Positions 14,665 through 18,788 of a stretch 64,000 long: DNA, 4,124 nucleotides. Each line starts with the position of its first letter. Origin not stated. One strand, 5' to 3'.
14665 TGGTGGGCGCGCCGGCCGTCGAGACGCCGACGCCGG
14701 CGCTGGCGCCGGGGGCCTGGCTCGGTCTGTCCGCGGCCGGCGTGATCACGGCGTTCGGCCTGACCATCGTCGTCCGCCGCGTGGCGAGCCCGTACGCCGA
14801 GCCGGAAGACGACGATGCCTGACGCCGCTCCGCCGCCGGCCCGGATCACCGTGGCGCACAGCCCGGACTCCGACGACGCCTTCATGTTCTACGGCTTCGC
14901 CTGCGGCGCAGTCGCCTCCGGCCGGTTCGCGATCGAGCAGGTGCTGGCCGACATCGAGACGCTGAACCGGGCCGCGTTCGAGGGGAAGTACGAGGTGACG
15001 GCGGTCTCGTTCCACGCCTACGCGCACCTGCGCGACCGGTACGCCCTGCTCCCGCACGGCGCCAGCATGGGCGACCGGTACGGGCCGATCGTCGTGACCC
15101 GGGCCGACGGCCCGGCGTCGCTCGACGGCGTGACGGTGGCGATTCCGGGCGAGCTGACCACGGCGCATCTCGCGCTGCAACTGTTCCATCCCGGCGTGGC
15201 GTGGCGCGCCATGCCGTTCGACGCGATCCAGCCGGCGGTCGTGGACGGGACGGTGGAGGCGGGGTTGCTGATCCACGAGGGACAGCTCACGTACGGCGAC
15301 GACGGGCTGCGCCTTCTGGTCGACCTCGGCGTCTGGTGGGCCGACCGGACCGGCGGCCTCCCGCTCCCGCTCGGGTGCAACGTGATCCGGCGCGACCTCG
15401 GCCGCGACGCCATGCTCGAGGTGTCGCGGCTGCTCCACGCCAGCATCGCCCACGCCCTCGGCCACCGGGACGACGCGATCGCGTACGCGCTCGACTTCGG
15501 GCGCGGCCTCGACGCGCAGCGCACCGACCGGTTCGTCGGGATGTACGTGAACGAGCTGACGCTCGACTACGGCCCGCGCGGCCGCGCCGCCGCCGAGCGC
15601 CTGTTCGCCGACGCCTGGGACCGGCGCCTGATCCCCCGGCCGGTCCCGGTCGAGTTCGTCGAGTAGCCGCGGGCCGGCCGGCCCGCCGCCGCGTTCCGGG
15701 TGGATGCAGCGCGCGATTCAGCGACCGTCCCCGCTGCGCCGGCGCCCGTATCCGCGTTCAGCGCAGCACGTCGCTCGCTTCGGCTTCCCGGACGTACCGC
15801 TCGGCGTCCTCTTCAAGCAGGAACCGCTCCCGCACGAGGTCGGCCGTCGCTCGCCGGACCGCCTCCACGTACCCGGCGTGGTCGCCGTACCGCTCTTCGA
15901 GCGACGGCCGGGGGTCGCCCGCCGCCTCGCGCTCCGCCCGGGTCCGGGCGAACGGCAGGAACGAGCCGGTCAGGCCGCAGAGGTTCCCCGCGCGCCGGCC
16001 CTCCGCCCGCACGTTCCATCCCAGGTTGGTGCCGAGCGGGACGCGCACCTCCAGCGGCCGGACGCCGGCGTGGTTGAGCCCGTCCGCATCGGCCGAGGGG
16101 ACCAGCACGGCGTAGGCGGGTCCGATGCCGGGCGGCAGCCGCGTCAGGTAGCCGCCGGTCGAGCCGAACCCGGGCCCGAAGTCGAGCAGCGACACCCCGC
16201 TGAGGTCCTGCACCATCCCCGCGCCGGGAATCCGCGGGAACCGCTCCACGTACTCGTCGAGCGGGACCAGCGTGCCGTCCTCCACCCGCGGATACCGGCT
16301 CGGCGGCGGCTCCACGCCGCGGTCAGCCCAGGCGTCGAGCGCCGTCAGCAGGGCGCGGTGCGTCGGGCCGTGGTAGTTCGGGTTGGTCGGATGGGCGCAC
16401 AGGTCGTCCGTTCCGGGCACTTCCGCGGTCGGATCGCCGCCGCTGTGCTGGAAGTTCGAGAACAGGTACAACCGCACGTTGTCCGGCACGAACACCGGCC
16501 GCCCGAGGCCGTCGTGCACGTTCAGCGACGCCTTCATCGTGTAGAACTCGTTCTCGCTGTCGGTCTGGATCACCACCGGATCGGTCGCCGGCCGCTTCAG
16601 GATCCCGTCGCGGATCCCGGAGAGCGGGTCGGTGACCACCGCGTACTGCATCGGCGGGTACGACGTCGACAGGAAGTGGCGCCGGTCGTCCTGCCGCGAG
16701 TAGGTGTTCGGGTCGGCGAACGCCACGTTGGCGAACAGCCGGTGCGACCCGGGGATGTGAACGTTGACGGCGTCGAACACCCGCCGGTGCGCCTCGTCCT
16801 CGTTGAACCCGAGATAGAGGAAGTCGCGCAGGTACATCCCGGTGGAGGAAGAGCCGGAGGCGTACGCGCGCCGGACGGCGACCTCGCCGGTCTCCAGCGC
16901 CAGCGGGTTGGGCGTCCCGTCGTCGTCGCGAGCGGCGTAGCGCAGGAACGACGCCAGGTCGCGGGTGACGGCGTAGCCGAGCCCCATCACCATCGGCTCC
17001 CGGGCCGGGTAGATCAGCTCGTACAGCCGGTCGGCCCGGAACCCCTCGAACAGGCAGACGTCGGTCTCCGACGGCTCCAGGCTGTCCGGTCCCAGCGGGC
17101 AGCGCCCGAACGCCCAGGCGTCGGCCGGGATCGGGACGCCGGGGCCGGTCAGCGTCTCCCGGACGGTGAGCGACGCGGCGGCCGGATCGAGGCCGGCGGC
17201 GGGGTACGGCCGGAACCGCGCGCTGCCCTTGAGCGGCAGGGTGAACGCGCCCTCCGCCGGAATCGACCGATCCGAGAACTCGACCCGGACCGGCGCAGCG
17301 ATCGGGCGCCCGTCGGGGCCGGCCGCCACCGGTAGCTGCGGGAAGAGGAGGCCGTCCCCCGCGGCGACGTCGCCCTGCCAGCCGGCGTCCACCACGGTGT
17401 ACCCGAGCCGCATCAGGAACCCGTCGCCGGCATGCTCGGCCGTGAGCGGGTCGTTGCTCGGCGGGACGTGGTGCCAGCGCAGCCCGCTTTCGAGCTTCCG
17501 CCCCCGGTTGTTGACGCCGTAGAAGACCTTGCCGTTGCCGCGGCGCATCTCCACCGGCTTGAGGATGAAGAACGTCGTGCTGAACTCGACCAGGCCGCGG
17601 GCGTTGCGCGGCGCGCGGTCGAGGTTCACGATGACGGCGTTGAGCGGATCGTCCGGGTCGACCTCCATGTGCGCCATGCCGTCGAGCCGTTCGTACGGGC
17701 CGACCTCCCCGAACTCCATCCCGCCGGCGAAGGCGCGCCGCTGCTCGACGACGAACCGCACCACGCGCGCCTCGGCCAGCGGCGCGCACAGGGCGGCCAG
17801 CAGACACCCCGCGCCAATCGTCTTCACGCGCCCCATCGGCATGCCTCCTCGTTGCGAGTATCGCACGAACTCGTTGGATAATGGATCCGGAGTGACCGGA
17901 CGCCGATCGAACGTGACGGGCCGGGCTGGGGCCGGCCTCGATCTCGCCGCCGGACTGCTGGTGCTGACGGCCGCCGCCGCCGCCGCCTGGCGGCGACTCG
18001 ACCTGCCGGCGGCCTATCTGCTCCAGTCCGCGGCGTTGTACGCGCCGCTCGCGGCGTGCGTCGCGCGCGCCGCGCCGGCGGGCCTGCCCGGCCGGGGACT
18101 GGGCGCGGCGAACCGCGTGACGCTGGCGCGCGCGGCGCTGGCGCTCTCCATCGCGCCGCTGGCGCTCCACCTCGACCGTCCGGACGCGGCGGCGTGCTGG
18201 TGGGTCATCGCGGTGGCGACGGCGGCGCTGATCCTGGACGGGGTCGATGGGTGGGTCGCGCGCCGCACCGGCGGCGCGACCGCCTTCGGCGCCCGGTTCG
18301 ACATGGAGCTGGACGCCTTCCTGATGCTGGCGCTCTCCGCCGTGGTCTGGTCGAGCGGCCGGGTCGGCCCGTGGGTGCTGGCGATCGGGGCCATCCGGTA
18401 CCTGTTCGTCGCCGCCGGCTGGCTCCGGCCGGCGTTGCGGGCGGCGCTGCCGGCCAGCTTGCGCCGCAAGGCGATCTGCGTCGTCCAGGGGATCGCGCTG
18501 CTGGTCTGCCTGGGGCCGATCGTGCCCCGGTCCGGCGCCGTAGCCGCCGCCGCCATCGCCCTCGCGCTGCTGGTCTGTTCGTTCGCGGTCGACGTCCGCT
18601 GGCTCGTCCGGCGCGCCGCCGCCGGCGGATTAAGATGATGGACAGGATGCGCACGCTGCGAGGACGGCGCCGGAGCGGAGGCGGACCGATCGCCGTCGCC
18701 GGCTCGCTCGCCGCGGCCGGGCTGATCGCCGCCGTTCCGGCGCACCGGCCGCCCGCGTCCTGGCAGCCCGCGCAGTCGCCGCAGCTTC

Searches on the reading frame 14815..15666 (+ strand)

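Call 34: search_protein_families(library=pfam, proteins=[window:14815-15666:+], max_evalue=0.0001)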
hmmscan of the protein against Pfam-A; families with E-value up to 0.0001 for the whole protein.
window:14815-15666:+ (283 aa): 1 family
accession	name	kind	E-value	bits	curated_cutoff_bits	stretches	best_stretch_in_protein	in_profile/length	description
PF02621.19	VitK2_biosynth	-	1.1e-68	231.9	26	1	11-265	1-248/252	Menaquinone biosynthesis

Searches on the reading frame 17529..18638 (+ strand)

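Call 34: search_protein_families(library=pfam, proteins=[window:17529-18638:+], max_evalue=0.0001)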
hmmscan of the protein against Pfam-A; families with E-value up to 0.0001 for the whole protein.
window:17529-18638:+ (369 aa): 1 family
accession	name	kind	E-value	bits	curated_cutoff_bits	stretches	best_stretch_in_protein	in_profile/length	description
PF01066.26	CDP-OH_P_transf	-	1.2e-14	55.4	22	1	193-346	3-146/152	CDP-alcohol phosphatidyltransferase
